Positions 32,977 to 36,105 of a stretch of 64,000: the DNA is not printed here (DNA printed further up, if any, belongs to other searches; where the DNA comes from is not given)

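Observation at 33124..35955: Unusual tri-domain enzyme: acyl carrier domain + fatty-acyl-AMP ligase + PlsC-type acyltransferase in one polypeptide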

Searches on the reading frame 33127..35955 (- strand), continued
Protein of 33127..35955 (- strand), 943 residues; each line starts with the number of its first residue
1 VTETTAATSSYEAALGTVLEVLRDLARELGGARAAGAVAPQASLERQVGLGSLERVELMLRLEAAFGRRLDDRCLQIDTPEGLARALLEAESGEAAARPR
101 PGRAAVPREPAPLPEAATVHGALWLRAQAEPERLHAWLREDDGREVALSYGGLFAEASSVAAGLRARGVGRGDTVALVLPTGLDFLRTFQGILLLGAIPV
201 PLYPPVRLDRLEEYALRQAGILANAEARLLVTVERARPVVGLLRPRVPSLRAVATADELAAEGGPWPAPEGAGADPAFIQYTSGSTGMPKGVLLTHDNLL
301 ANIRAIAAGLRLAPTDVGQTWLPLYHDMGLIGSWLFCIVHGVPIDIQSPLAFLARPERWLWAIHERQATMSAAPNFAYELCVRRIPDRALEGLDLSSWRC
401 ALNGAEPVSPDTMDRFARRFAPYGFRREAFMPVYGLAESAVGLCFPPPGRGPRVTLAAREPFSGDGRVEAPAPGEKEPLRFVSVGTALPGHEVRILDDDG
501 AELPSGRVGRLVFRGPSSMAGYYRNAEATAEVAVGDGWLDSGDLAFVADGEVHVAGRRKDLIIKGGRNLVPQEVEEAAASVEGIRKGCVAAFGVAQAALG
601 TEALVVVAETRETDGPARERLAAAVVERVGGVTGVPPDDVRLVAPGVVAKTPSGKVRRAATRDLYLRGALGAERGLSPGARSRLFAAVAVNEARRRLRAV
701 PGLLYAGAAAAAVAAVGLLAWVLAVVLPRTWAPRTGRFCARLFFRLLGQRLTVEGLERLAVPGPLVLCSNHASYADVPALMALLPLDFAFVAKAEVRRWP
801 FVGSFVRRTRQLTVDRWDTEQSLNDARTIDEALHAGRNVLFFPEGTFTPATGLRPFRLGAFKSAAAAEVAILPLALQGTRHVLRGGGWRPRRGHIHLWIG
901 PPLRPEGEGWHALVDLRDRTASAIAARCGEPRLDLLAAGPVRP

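Call 35: find_related_loci(query=A1, collection=genome_contigs, flank=6000)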
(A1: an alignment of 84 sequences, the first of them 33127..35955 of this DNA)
Query A1 (943 aa) in genome_contigs; peptide patterns used: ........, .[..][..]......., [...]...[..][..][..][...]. (x = any residue, [..] = any of these).
599 stretches matched a pattern (row limit reached: there are more); 599 encode a relative of the query (tblastn E <= 1e-3); the best 80 are kept; 80 distinct loci.
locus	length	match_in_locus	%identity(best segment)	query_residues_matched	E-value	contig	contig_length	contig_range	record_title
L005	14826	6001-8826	63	1-942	0e+0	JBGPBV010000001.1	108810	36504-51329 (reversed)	MAG: Vicinamibacteria bacterium isolate OBJ_0618_050_8 k141_2786450_length_108810_cov_31.5397, whole genome shotgun sequ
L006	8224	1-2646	58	56-934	0e+0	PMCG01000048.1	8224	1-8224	MAG: Acidobacteria bacterium isolate fen_336 73.20120700_E3M.204_contig_4244, whole genome shotgun sequence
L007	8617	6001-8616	56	18-884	0e+0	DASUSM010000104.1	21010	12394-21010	MAG TPA_asm: Gemmatimonadaceae bacterium isolate SMAG_U1736 k141_1338785, whole genome shotgun sequence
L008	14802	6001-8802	44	5-934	0e+0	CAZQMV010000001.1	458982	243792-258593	MAG TPA_asm: Uncultured Candidatus Berkiella sp. isolate SRP344714_co2_78 genome assembly, contig: NODE_17_length_458982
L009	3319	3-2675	48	44-930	0e+0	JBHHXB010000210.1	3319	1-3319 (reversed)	MAG: Nitrospiria bacterium isolate D_2_bin.8 NODE_21444_length_3319_cov_15.339767, whole genome shotgun sequence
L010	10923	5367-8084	47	30-934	0e+0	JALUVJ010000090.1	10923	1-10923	MAG: Nitrospira sp. isolate 128-326_metabat2_scaf2bin.035 128-326_scaffold_2947_c1, whole genome shotgun sequence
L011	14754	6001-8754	48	18-930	0e+0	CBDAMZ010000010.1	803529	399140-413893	MAG: Vicinamibacterales bacterium isolate 2eb83eea-045d-4dfb-8f35-bdf37866d8fb genome assembly, contig: contig_10, whole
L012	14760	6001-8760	48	15-934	0e+0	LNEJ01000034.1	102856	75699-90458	MAG: Gammaproteobacteria bacterium Ga0074134 Ga0074134_132.1, whole genome shotgun sequence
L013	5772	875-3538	52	18-929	0e+0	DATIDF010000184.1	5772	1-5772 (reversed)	MAG TPA_asm: Anaeromyxobacter sp. isolate SMAG_U16336 k141_2697508, whole genome shotgun sequence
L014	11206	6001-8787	46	12-934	0e+0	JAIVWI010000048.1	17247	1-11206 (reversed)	MAG: Oceanospirillum sp. isolate HYP3_US_01_1 NODE_344_length_17247_cov_0.459287, whole genome shotgun sequence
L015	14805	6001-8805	48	18-933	0e+0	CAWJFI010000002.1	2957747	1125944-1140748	MAG: uncultured Acidobacteriota bacterium isolate MFD09222.bin.1.96 genome assembly, contig: contig_42306, whole genome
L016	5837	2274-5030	46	18-933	0e+0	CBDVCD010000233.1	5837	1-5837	MAG TPA_asm: uncultured Gammaproteobacteria bacterium isolate SRR22302365_binner13_Refined_117 genome assembly, contig:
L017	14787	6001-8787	50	1-928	0e+0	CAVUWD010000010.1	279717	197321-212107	MAG: uncultured delta proteobacterium isolate MFD05674.bin.2.46 genome assembly, contig: contig_34586, whole genome shot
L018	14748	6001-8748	48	17-930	0e+0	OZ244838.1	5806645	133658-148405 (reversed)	MAG: Vicinamibacterales bacterium isolate 9acdbeb3-a231-4dbc-ad07-da4441d3703d genome assembly, chromosome: 1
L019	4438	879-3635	46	18-933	0e+0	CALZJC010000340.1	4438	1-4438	MAG: Thermoanaerobaculia bacterium isolate FO_M_Acidobacteriota_08.1 genome assembly, contig: scaffold_18858, whole geno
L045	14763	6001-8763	45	18-936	0e+0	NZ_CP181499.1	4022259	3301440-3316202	Methylocystis sp. JAN1 chromosome, complete genome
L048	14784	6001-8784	44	1-931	0e+0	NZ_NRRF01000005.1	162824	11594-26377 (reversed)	Thiocystis violacea strain DSM 208 scaffold0005, whole genome shotgun sequence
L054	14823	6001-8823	45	2-940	0e+0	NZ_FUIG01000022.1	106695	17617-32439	Mesorhizobium delmotii strain STM 462, whole genome shotgun sequence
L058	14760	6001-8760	42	18-933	0e+0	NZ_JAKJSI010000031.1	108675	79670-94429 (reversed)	Photobacterium minamisatsumaniensis strain JAMM0388 JAMM0388_scaffold_21, whole genome shotgun sequence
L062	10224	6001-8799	47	9-934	0e+0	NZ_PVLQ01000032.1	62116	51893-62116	Malikia granosa strain P1 contig_32, whole genome shotgun sequence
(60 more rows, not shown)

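Call 45: predict_structure(alignment_id=A1)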
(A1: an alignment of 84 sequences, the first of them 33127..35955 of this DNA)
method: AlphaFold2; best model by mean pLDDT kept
length: 943 residues; sequences in the alignment: 84
mean_pLDDT: 89.2   pTM: 0.74
mean pLDDT of the five models: 89.2, 88.9, 88.8, 85.9, 84.2
residues with pLDDT >= 90: 607; 70-90: 278; 50-70: 44; < 50: 14
segments of 3 or more residues with pLDDT < 50: 1-5, 936-943
pLDDT, mean of each block of 10 residues (from residue 1): 55 95 84 83 80 77 86 86 89 56 71 91 97 94 89 98 96 96 96 98 78 81 95 84 85 95 88 96 72 97 97 95 82 96 94 90 95 91 91 97 86 96 98 94 95 94 92 91 97 96 97 97 95 94 96 91 82 92 92 86 94 93 96 92 90 79 93 71 73 75 89 92 88 91 95 97 96 95 96 91 87 88 89 97 86 90 95 97 83 96 93 92 95 56 34
secondary structure, 60 per line:
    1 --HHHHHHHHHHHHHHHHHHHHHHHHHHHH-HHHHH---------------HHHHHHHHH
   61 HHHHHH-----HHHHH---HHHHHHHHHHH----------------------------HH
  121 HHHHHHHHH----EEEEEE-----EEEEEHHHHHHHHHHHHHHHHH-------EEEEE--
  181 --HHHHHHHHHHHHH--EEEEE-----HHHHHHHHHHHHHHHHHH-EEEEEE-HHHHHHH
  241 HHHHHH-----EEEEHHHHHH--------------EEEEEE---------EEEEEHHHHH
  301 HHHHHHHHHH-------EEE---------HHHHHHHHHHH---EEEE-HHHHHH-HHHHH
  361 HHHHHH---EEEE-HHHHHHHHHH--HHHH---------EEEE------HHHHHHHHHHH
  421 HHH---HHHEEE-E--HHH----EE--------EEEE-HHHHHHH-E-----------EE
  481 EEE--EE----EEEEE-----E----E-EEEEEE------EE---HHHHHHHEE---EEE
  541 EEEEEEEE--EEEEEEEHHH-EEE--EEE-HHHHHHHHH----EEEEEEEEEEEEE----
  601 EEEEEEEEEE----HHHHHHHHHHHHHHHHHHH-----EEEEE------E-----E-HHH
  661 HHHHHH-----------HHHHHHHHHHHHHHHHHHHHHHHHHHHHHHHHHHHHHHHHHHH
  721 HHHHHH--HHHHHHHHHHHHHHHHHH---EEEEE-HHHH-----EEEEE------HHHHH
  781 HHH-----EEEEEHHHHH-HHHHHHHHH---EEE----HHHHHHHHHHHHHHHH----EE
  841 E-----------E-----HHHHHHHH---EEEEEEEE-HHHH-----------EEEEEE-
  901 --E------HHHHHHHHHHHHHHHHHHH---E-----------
elements in order (helices of 4 or more, strands of 3 or more residues): H3-30 H32-36 H52-66 H72-76 H80-90 H119-129 E134-139 E145-149 H150-166 E174-178 H183-195 E198-202 H208-225 E227-232 H234-246 E252-255 H256-261 E276-281 E291-295 H296-310 E318-320 H330-340 E344-347 H349-354 H356-366 E370-373 H375-384 H387-390 E400-403 H410-423 E430-432 E454-457 H459-465 E479-483 E492-496 E509-514 H526-532 E538-548 E551-557 E562-564 E567-569 H571-579 E584-596 E601-610 H615-633 E639-643 H658-666 H678-726 H729-746 E750-754 H756-759 E765-769 H776-783 E789-793 H794-798 H800-808 E812-814 H819-834 E839-841 H859-866 E870-877 H879-882 E894-899 H910-928

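Call 51: fold_search(model_id=the predicted structure, library=pdb)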
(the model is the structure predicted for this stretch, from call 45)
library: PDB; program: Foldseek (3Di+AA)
matches with E <= 10: 1875; with E <= 0.001: 647
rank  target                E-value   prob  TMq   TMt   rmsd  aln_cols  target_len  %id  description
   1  3pbk_A                7.0e-52  1.00  0.54  0.91   3.0       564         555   34  Structural and Functional Studies of Fatty Acyl-Adenylate Ligases from E. coli and L. pneumophila (released 2010-12-22)
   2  3pbk_B                5.2e-51  1.00  0.53  0.89   3.2       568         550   33  Structural and Functional Studies of Fatty Acyl-Adenylate Ligases from E. coli and L. pneumophila (released 2010-12-22)
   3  7r7g_A                2.7e-50  1.00  0.55  0.89   2.8       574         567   33  Synechococcus Olefin Synthase FAAL domain A229I/R336A in complex with palmitoyl adenylate and pyrophosphate (released 2022-07-06)
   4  7r7f_A                3.1e-50  1.00  0.55  0.89   2.8       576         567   33  Synechococcus Olefin Synthase FAAL domain R336A in complex with stearoyl adenylate and pyrophosphate (released 2022-07-06)
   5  7r7e_A                6.3e-50  1.00  0.55  0.90   2.6       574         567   34  Synechococcus Olefin Synthase FAAL domain in complex with AMP and pyrophosphate (released 2022-07-06)
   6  7wua_A                1.1e-49  1.00  0.52  0.80   4.1       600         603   30  Crystal structures of FadD32 from Corynebacterium diphtheriae (released 2022-08-10)
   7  5d6j_A                2.7e-49  1.00  0.53  0.78   4.7       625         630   30  Crystal structure of a mycobacterial protein (released 2016-03-02)
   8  3lnv                  6.2e-49  1.00  0.46  0.74   8.3       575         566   32  The crystal structure of fatty acyl-adenylate ligase from L. pneumophila in complex with acyl adenylate and pyrophosphat (released 2010-04-07)
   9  5ey9_B                6.5e-49  1.00  0.52  0.79   4.0       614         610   30  Structure of FadD32 from Mycobacterium marinum complexed to AMPC12 (released 2015-12-16)
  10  5ey8_G                8.6e-49  1.00  0.53  0.81   4.1       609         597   29  Structure of FadD32 from Mycobacterium smegmatis complexed to AMPC20 (released 2015-12-16)
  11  5ey8_E                9.1e-49  1.00  0.53  0.83   3.7       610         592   30  Structure of FadD32 from Mycobacterium smegmatis complexed to AMPC20 (released 2015-12-16)
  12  3kxw                  1.0e-48  1.00  0.45  0.73   8.4       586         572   31  The crystal structure of fatty acid AMP ligase from Legionella pneumophila (released 2010-03-16)
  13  5ey8_A                1.4e-48  1.00  0.53  0.81   4.3       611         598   30  Structure of FadD32 from Mycobacterium smegmatis complexed to AMPC20 (released 2015-12-16)
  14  7wua_B                2.0e-48  1.00  0.52  0.80   4.0       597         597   29  Crystal structures of FadD32 from Corynebacterium diphtheriae (released 2022-08-10)
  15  5icr_A                2.0e-48  1.00  0.52  0.79   5.0       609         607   30  2.25 Angstrom Resolution Crystal Structure of Fatty-Acid-CoA Ligase (FadD32) from Mycobacterium smegmatis in complex w (released 2016-04-06)
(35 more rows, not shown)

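Call 56: search_protein_families(library=pfam, proteins=[P0170, P0248, P0246, P0164, P0223, P0142, P0222, P0224, P0186, P0209], max_evalue=0.001)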
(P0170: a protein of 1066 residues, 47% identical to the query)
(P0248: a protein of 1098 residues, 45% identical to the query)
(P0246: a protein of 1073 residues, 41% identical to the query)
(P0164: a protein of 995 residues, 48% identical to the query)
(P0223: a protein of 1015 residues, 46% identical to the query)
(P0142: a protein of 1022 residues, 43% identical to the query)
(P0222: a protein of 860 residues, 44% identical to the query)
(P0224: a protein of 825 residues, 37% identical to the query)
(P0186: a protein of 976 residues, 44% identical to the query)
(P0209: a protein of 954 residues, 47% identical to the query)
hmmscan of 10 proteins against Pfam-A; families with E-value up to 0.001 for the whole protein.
P0170 (1066 aa): 3 families
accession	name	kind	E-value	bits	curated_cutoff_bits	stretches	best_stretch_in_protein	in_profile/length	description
PF00501.34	AMP-binding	-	1.9e-66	224.9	29.9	1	217-618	2-384/384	AMP-binding enzyme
PF01553.26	Acyltransferase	-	4.4e-26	91.7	23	1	850-976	1-131/132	Acyltransferase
PF00550.31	PP-binding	-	9.7e-11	42.2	20.8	1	77-147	3-66/67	Phosphopantetheine attachment site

P0248 (1098 aa): 3 families
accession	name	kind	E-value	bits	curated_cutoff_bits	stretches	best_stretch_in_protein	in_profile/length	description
PF00501.34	AMP-binding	-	4e-67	227.1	29.9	1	160-579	1-384/384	AMP-binding enzyme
PF01553.26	Acyltransferase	-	4.4e-21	75.5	23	1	870-983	14-131/132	Acyltransferase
PF00550.31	PP-binding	-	5.2e-10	39.9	20.8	1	47-97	17-66/67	Phosphopantetheine attachment site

P0246 (1073 aa): 3 families
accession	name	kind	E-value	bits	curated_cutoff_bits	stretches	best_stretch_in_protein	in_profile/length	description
PF00501.34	AMP-binding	-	1.2e-63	215.7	29.9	2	187-487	24-337/384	AMP-binding enzyme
PF01553.26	Acyltransferase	-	3.3e-23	82.4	23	1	813-936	2-131/132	Acyltransferase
PF00550.31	PP-binding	-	2.1e-07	31.5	20.8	1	58-105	17-63/67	Phosphopantetheine attachment site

P0164 (995 aa): 3 families
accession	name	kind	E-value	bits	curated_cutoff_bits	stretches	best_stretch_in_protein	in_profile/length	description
PF00501.34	AMP-binding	-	2.2e-64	218.1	29.9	1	208-587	18-384/384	AMP-binding enzyme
PF01553.26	Acyltransferase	-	5.5e-24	84.9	23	1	804-929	2-131/132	Acyltransferase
PF00550.31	PP-binding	-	1.8e-10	41.3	20.8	1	27-80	15-67/67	Phosphopantetheine attachment site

P0223 (1015 aa): 3 families
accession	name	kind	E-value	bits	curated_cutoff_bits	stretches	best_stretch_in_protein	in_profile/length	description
PF00501.34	AMP-binding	-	2.2e-61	208.2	29.9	1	168-502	2-344/384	AMP-binding enzyme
PF01553.26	Acyltransferase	-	9e-24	84.2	23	1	824-940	11-131/132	Acyltransferase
PF00550.31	PP-binding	-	6.3e-05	23.6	20.8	1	39-80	18-58/67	Phosphopantetheine attachment site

P0142 (1022 aa): 4 families
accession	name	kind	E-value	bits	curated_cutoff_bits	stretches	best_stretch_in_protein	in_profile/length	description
PF00501.34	AMP-binding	-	8.2e-69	232.7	29.9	1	186-584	2-384/384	AMP-binding enzyme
PF01553.26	Acyltransferase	-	2.9e-28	98.7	23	1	813-937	4-132/132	Acyltransferase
PF00550.31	PP-binding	-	4.1e-09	37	20.8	1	67-130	3-64/67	Phosphopantetheine attachment site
PF14535.12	AMP-binding_C_2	-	0.00059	20.5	25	0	626-718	1-91/96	AMP-binding enzyme C-terminal domain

P0222 (860 aa): 2 families
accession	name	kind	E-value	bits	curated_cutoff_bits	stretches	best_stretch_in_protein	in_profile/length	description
PF00501.34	AMP-binding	-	5.3e-65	220.1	29.9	1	20-417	2-384/384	AMP-binding enzyme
PF01553.26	Acyltransferase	-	2e-26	92.8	23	1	644-769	3-131/132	Acyltransferase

P0224 (825 aa): 4 families
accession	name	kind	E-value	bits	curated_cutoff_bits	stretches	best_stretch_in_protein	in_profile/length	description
PF00501.34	AMP-binding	-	5.2e-59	200.4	29.9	1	8-405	4-384/384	AMP-binding enzyme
PF01553.26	Acyltransferase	-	9.3e-29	100.3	23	1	629-754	2-131/132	Acyltransferase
PF23024.1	AMP-dom_DIP2-like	-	7.5e-10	39.3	27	1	441-551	2-108/110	Disco-interacting protein 2-like, AMP domain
PF14535.12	AMP-binding_C_2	-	7e-05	23.5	25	1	447-536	1-91/96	AMP-binding enzyme C-terminal domain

P0186 (976 aa): 3 families
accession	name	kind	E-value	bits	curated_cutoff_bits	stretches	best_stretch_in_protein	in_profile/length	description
PF00501.34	AMP-binding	-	5.4e-65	220.1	29.9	1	147-547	1-384/384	AMP-binding enzyme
PF01553.26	Acyltransferase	-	3.6e-28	98.4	23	1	775-900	2-131/132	Acyltransferase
PF00550.31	PP-binding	-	3.4e-06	27.6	20.8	1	33-78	23-67/67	Phosphopantetheine attachment site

P0209 (954 aa): 4 families
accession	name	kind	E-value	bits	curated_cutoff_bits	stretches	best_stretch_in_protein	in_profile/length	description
PF00501.34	AMP-binding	-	1.7e-66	225.1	29.9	1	143-542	4-384/384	AMP-binding enzyme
PF01553.26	Acyltransferase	-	3.7e-25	88.7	23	1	774-895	5-131/132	Acyltransferase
PF00550.31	PP-binding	-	5.1e-06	27.1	20.8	1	4-58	13-66/67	Phosphopantetheine attachment site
PF13193.12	AMP-binding_C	-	0.0004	21.7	24.5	0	608-674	15-76/76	AMP-binding enzyme C-terminal domain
